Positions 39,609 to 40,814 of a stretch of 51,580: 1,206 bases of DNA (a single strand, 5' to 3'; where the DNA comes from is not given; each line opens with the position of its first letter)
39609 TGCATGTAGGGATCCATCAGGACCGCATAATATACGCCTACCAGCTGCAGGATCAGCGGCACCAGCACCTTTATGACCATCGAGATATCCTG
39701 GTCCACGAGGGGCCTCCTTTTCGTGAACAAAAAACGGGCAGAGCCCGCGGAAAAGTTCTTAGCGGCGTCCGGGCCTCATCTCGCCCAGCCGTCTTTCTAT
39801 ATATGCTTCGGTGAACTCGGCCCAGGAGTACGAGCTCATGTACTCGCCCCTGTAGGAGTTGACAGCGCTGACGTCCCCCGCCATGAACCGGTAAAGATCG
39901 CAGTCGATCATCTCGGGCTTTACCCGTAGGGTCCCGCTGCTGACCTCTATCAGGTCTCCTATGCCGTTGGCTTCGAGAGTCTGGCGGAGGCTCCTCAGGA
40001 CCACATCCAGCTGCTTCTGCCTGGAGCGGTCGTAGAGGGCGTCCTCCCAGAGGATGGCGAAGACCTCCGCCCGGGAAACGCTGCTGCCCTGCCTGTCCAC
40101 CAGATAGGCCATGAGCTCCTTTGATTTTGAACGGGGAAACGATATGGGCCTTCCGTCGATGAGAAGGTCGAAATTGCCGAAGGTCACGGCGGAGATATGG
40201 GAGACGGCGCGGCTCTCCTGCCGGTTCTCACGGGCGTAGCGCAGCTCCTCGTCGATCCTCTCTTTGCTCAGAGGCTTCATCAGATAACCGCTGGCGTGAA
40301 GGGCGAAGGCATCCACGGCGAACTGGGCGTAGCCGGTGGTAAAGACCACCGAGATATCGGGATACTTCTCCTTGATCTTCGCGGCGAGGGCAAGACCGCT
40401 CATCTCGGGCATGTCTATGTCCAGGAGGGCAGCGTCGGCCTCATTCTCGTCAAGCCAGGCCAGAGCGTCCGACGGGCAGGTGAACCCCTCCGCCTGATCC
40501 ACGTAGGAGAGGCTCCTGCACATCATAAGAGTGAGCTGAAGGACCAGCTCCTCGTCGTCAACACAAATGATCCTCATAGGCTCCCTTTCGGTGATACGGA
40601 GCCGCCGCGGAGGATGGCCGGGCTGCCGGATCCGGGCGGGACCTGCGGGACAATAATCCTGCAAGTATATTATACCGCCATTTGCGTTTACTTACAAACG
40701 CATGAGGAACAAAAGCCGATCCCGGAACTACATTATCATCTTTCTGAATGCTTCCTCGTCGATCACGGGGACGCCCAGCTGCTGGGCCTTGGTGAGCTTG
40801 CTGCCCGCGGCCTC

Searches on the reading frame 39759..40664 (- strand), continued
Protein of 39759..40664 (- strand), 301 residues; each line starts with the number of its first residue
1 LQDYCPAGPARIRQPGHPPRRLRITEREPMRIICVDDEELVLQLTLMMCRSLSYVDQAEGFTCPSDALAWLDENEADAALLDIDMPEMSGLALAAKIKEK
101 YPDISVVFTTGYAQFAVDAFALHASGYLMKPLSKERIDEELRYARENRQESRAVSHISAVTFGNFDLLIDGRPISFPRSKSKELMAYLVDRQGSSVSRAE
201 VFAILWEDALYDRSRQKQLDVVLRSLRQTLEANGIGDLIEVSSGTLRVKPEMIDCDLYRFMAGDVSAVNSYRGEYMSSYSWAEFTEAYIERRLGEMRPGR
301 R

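Call 60: fold_search(model_id=the predicted structure, library=pdb)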
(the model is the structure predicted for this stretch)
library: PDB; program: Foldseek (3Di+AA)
matches with E <= 10: 1551; with E <= 0.001: 554
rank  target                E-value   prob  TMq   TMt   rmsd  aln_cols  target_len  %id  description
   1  1ys6_A                1.4e-11  1.00  0.42  0.49  13.3       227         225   23  Crystal structure of the response regulatory protein PrrA from Mycobacterium Tuberculosis (released 2006-02-07)
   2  1p2f                  4.3e-11  1.00  0.42  0.51  10.9       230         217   21  Crystal Structure Analysis of Response Regulator DrrB, a Thermotoga maritima OmpR/PhoB Homolog (released 2003-04-29)
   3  1ys6_B                6.5e-11  1.00  0.40  0.47  13.0       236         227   22  Crystal structure of the response regulatory protein PrrA from Mycobacterium Tuberculosis (released 2006-02-07)
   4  7lz9                  9.1e-11  1.00  0.38  0.49  11.3       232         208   22  Inactive form of VanR from S. coelicolor (released 2021-07-14)
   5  1ys7_A                1.2e-10  1.00  0.40  0.47  12.8       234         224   23  Crystal structure of the response regulator protein prrA complexed with Mg2+ (released 2006-02-07)
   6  1ys7_B                1.4e-10  1.00  0.43  0.50  12.6       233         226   23  Crystal structure of the response regulator protein prrA complexed with Mg2+ (released 2006-02-07)
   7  3r0j_B                2.1e-10  1.00  0.39  0.47  16.9       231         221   21  Structure of PhoP from Mycobacterium tuberculosis (released 2011-07-13)
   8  7lza                  2.8e-10  1.00  0.41  0.51  11.8       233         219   22  Activated form of VanR from S. coelicolor (released 2021-07-14)
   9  5ed4_F                5.2e-10  1.00  0.38  0.47  12.8       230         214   20  Structure of a PhoP-DNA complex (released 2016-04-27)
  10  3r0j_A                5.5e-10  1.00  0.39  0.47  17.2       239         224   19  Structure of PhoP from Mycobacterium tuberculosis (released 2011-07-13)
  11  9dvt_R                6.6e-10  1.00  0.39  0.45  15.3       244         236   20  Cryo-EM structure of RpaA bound to PkaiBC DNA and the CTD of the alpha subunit of RNAP from the cyanobacterium Synecho (released 2025-10-15)
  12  5ed4_E                8.3e-10  1.00  0.40  0.48  12.7       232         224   22  Structure of a PhoP-DNA complex (released 2016-04-27)
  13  9dvt_S                1.5e-09  1.00  0.40  0.47  15.8       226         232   21  Cryo-EM structure of RpaA bound to PkaiBC DNA and the CTD of the alpha subunit of RNAP from the cyanobacterium Synecho (released 2025-10-15)
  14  8uvk_B                2.3e-09  1.00  0.38  0.46  16.9       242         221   17  CosR DNA bound form II (released 2024-01-31)
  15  5ed4_B                4.0e-09  1.00  0.39  0.48  12.4       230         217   20  Structure of a PhoP-DNA complex (released 2016-04-27)
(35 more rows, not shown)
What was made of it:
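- Tried and rejected: A fold search of the full-length model (call 60) was dominated by the receiver domain.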

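Call 65: search_protein_families(library=ncbifam, proteins=[window:39759-40577:-], max_evalue=0.01)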
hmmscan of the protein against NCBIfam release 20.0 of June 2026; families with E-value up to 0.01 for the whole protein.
window:39759-40577:- (272 aa): 77 families (the best 25 are shown)
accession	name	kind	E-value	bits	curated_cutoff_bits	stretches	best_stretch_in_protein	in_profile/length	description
NF010684.1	PRK14084.1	equivalog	5.7e-17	62.3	375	1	1-121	1-121/254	response regulator transcription factor LytR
NF008677.0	PRK11697.1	equivalog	7.8e-17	61.4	246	1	1-127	2-127/238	two-component system response regulator BtsR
NF053854.1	RespRegPhoBBctds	equivalog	2.5e-13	49.9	270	1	4-204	2-210/225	two-component system response regulator PhoB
NF051850.1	RespRegRprY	equivalog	5.1e-13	49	370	1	4-204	9-211/234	response regulator transcription factor RprY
NF053512.1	nitric_RR_NosR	exception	1.1e-12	47.7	400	1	3-128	1-127/422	response regulator c-di-GMP phosphodiesterase, NosR family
NF033117.2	vanR_ACDEGLN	exception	2.2e-12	47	350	1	3-202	1-206/226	VanR-ABDEGLN family response regulator transcription factor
NF008296.0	PRK11083.1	equivalog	2.2e-12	46.9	273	1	2-202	5-206/228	two-component system response regulator CreB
NF045944.1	ResRegRpaBCyano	equivalog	2.5e-12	46.7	330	1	6-204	3-210/229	response regulator transcription factor RpaB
TIGR02154.1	PhoB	equivalog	2.6e-11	43.3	296.2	1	2-213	4-218/226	phosphate regulon transcriptional regulator PhoB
NF012023.0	PRK15479.1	equivalog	2.9e-11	43.3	337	1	2-205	2-204/224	transcriptional regulator TctD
NF000401.1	vanR-A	exception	3.8e-10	39.6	500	1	2-202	4-210/231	vancomycin resistance response regulator transcription factor VanR-A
TIGR01818.1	ntrC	equivalog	3.8e-10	39.1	558.6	1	17-122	12-120/463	nitrogen regulation protein NR(I)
NF046020.1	HisKinCckABruc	equivalog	4.2e-10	38.1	1000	1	2-110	751-861/868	cell cycle histidine kinase CckA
NF041946.1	LuxO_transreg_Vib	equivalog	1e-09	37.8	800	1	36-112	30-108/463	quorum-sensing sigma-54 dependent transcriptional regulator LuxO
NF008469.0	PRK11361.1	equivalog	1.4e-09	37.2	714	1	2-109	6-113/461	acetoacetate metabolism transcriptional regulator AtoC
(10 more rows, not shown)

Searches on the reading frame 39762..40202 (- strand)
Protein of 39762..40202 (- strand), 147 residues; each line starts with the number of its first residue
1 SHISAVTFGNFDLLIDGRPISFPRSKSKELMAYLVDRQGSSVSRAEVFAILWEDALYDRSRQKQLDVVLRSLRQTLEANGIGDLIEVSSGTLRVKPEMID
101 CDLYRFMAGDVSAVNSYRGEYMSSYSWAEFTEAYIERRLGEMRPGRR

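Call 63: search_solved_structures(query=A3, max_evalue=1, show_alignments=3)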
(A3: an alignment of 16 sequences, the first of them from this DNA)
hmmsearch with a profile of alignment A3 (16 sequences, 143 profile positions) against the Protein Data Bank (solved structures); distinct sequences matched with E-value up to 1: 20.
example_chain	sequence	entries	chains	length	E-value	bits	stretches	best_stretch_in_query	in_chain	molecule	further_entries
6iju_A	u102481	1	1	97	0.0097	19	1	10-91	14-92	DNA-binding response regulator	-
6kyx_A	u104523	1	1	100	0.011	18.9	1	10-91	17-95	DNA-binding response regulator ArlR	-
6is4_A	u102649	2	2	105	0.012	18.7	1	10-91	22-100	Response regulator ArlR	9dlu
4ixa_A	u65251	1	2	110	0.023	17.8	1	24-80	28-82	Response regulator SaeR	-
1p2f_A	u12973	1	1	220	0.031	17.4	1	10-78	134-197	Response Regulator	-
4u88_A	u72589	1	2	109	0.089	15.9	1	14-80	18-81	Transcriptional regulator SaeR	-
4qwq_B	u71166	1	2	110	0.092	15.9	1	14-80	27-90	Response regulator SaeR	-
2k4j_A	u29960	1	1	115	0.12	15.5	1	12-79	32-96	Putative TRANSCRIPTIONAL REGULATOR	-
2d1v_A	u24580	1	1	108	0.23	14.6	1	26-79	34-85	Transcriptional regulatory protein yycF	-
2hwv_A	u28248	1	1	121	0.25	14.5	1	26-78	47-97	DNA-binding response regulator VicR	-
2jzy_A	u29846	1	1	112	0.26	14.4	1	25-90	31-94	Transcriptional regulatory protein PcoR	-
2fez_A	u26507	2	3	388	0.28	14.3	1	8-115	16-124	Probable regulatory protein embR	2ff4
8hml_A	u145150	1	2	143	0.35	14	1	26-77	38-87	DNA-binding response OmpR family regulator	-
1ys6_A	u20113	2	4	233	0.53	13.4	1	17-90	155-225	Transcriptional regulatory protein prrA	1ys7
2zxj_A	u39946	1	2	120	0.65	13.1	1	26-78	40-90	Transcriptional regulatory protein walR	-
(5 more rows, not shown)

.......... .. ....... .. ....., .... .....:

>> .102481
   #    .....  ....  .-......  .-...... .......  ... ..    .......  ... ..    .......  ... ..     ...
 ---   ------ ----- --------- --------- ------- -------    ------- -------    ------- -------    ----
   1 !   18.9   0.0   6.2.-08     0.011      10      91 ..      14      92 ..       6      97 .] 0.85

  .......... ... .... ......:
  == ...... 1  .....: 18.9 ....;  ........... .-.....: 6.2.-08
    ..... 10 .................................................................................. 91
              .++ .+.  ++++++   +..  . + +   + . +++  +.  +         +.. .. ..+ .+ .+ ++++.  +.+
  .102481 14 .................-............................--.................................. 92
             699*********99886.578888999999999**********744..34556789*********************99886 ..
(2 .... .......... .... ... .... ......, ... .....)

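Call 67: predict_structure(alignment_id=A3)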
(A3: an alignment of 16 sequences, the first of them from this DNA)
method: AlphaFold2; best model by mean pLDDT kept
length: 147 residues; sequences in the alignment: 16
mean_pLDDT: 80.9   pTM: 0.73
mean pLDDT of the five models: 80.9, 74.5, 72.4, 51.0, 48.7
residues with pLDDT >= 90: 71; 70-90: 39; 50-70: 19; < 50: 18
segments of 3 or more residues with pLDDT < 50: 120-132, 143-147
pLDDT, mean of each block of 10 residues (from residue 1): 87 95 93 92 89 81 91 97 92 95 83 59 44 56 51
secondary structure, 60 per line:
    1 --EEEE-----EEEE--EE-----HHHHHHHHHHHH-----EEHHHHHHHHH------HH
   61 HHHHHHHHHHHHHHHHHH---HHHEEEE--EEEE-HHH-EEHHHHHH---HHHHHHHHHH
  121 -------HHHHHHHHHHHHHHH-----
elements in order: E3-6 E12-15 H25-36 H44-52 H59-78 E85-88 E91-94 H102-107 H111-120 H128-142

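Call 71: fold_search(model_id=the predicted structure, library=pdb)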
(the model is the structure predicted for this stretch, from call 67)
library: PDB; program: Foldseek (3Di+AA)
matches with E <= 10: 425; with E <= 0.001: 4
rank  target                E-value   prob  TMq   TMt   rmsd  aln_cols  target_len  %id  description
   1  8hvr_I                5.7e-05  1.00  0.63  0.38   6.3       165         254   17  Cryo-EM structure of AfsR-dependent transcription activation complex with afsS promoter (released 2023-12-27)
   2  8k60_J                2.4e-04  1.00  0.64  0.40   5.9       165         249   18  Cryo-EM structure of Streptomyces coelicolor transcription initiation complex with the global transcription factor Afs (released 2024-07-31)
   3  2ff4_B                4.6e-04  1.00  0.63  0.26   2.2       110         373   24  Mycobacterium tuberculosis EmbR in complex with low affinity phosphopeptide (released 2006-01-24)
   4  2ff4_A                4.6e-04  1.00  0.63  0.26   2.2       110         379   24  Mycobacterium tuberculosis EmbR in complex with low affinity phosphopeptide (released 2006-01-24)
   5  8k60_I                1.3e-03  1.00  0.61  0.38   4.2       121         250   17  Cryo-EM structure of Streptomyces coelicolor transcription initiation complex with the global transcription factor Afs (released 2024-07-31)
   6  2fez                  1.6e-03  1.00  0.62  0.26   2.2       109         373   24  Mycobacterium tuberculosis EmbR (released 2006-01-24)
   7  1qqi                  3.5e-03  1.00  0.49  0.66   2.4        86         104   20  SOLUTION STRUCTURE OF THE DNA-BINDING AND TRANSACTIVATION DOMAIN OF PHOB FROM ESCHERICHIA COLI (released 2000-06-07)
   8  4u88_B                5.4e-03  1.00  0.46  0.66   2.3        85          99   22  Structure of the DNA-Binding Domain of the Response Regulator SaeR from Staphylococcus aureus (released 2015-08-12)
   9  1gxq                  6.1e-03  1.00  0.47  0.64   2.4        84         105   21  Crystal structure of the PhoB effector domain (released 2002-04-29)
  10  4qwq_B                6.1e-03  1.00  0.47  0.66   2.2        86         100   22  Crystal structure of the DNA-binding domain of the response regulator SaeR from Staphylococcus aureus (released 2015-08-19)
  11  9dlu_MODEL_1_A        6.1e-03  1.00  0.48  0.65   2.5        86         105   19  Solution structure of Staphylococcus aureus response regulator ArlR DNA-binding domain (released 2025-09-17)
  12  8hih_N                7.4e-03  1.00  0.47  0.33   2.5        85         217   26  Cryo-EM structure of Mycobacterium tuberculosis transcription initiation complex with transcription factor GlnR (released 2023-06-07)
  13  1gxp_E                8.4e-03  1.00  0.48  0.66   2.4        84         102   21  PhoB effector domain in complex with pho box DNA. (released 2002-04-29)
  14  2d1v                  8.9e-03  1.00  0.48  0.66   2.6        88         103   22  Crystal structure of DNA-binding domain of Bacillus subtilis YycF (released 2006-09-12)
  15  5x5l_A                1.0e-02  1.00  0.44  0.65   3.3        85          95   16  Crystal structure of response regulator AdeR DNA binding domain in complex with an intercistronic region (released 2017-08-30)
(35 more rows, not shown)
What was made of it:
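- On SARP family regulator: The best fold matches are AfsR and EmbR at TMq 0.61-0.64 (call 71).
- Closest known: SARP activators and their operators. Same: The effector domain's best structural matches are AfsR and EmbR (call 71).
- The effector-domain model (pLDDT 81) matches the SARPs AfsR and EmbR best (TMq 0.61-0.64), ahead of PhoB-type DNA-binding domains (0.41-0.49) (call 71).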
